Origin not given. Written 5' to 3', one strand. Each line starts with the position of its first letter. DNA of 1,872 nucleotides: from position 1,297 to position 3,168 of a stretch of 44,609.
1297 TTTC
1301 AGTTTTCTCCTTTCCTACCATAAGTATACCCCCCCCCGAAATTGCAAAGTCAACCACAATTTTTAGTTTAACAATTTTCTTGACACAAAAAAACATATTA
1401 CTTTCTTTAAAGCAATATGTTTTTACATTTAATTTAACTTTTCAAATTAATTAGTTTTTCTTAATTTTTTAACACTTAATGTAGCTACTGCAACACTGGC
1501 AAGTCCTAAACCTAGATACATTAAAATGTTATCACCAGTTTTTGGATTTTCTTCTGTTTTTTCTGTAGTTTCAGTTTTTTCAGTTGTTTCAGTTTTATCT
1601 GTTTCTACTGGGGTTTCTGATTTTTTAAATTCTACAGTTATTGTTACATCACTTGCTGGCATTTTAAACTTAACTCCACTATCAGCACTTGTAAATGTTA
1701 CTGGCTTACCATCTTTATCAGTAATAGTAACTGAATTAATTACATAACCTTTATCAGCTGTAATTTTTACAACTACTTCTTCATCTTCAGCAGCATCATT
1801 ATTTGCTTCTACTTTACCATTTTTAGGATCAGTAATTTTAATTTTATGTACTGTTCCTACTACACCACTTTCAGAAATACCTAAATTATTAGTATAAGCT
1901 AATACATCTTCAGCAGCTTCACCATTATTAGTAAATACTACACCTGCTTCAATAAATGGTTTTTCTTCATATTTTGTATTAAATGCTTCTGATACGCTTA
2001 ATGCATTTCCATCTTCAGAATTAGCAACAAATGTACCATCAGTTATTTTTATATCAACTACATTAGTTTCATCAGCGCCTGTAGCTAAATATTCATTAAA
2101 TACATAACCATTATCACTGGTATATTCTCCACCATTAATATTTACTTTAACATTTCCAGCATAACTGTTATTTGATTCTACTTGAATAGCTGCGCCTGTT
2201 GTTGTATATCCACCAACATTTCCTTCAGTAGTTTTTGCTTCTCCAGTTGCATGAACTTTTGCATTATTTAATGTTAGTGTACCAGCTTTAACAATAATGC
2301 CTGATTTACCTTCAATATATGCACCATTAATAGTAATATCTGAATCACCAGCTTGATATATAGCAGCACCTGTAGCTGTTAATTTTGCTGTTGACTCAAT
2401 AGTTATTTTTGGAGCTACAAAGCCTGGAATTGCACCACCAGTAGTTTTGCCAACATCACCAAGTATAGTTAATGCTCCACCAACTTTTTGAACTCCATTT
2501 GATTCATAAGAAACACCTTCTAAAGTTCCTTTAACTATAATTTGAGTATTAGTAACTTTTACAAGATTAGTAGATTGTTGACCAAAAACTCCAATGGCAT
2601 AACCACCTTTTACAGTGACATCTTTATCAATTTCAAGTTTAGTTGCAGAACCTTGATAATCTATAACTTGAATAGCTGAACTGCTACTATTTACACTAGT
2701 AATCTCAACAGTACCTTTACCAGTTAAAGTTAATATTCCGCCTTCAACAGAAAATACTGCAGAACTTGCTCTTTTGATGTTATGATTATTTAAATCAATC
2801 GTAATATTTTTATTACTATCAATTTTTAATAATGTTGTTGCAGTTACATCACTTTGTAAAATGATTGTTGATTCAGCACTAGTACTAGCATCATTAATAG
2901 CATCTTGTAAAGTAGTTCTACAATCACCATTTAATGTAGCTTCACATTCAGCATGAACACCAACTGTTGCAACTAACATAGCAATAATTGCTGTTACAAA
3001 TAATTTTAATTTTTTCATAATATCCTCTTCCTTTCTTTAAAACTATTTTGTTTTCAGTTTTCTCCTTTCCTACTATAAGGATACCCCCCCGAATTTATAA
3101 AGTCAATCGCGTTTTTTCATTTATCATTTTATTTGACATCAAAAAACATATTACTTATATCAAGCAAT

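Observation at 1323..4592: Poly(G) tracts of different length (G9, G7, G8) in the -35/-10 spacer of three tandem surface-protein promoters: candidate slipped-strand phase-variation switches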

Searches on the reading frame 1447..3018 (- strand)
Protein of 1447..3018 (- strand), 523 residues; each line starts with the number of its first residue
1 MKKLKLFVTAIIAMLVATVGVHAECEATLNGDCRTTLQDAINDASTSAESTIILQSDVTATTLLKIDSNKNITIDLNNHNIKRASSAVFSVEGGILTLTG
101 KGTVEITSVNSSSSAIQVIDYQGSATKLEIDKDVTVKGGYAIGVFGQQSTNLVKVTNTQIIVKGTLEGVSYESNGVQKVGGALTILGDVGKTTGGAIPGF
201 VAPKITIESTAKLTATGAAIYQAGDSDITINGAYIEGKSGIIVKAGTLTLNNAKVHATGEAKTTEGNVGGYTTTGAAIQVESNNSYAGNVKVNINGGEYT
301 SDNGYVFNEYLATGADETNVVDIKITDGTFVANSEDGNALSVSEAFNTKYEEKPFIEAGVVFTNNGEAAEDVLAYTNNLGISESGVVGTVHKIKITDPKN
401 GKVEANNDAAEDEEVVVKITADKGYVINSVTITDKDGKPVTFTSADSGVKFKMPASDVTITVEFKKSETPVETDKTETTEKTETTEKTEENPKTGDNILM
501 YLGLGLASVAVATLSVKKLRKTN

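Call 10: search_protein_families(library=pfam, proteins=[window:1447-3018:-], max_evalue=0.01)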
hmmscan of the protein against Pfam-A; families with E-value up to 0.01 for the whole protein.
window:1447-3018:- (523 aa): 1 family
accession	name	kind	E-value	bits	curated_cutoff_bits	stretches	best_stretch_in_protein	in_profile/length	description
PF18998.6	Flg_new_2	-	5.4e-08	33.1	23.6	1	392-467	2-72/73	Divergent InlB B-repeat domain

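Call 31: find_encoding_contigs(protein=window:1447-3018:-, flank=5000, max_places=10)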
Protein window:1447-3018:- (523 aa): no gene with exactly this product is on record in the collection.

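Call 59: search_protein_families(library=ncbifam, proteins=[window:1447-3018:-], max_evalue=0.01)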
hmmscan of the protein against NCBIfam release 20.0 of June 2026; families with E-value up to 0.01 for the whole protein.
window:1447-3018:- (523 aa): 1 family
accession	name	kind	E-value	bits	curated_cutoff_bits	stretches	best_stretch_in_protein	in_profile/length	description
NF053819.1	EF0750_LPXTG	subfamily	0.008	16.7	47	1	458-521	34-104/105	EF2685/EF0750 family sortase-dependent surface protein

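Call 64: find_homologous_proteins(query=window:1447-3018:-, max_evalue=1e-20)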
Query window:1447-3018:- (523 aa): 13 proteins with E <= 1e-20 among 8000 candidates.
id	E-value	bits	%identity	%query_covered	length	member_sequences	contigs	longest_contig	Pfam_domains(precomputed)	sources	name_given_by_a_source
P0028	4.5e-61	225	40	100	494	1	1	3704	PF18998.7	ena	-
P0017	2.5e-58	216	37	100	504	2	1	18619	PF18998.7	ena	-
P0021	7.1e-58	215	36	100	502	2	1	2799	PF18998.7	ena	-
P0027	1.2e-55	207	39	100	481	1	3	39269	PF18998.7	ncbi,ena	-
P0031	3.0e-41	160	35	100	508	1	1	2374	PF18998.7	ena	-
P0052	3.8e-34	137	33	71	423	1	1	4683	-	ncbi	-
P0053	3.1e-31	127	38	63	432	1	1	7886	-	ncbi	-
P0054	6.5e-28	116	35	70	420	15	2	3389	-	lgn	-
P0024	2.5e-26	111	48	25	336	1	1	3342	PF18998.7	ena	-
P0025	4.1e-25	107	48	25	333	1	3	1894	PF18998.7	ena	-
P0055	5.6e-25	106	35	53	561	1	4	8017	-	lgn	-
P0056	1.1e-21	95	33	60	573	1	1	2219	-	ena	-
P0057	4.0e-21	94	31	64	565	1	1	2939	-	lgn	-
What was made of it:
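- Tried and rejected: Copy 2 has no homologue above 40% identity (call 64).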
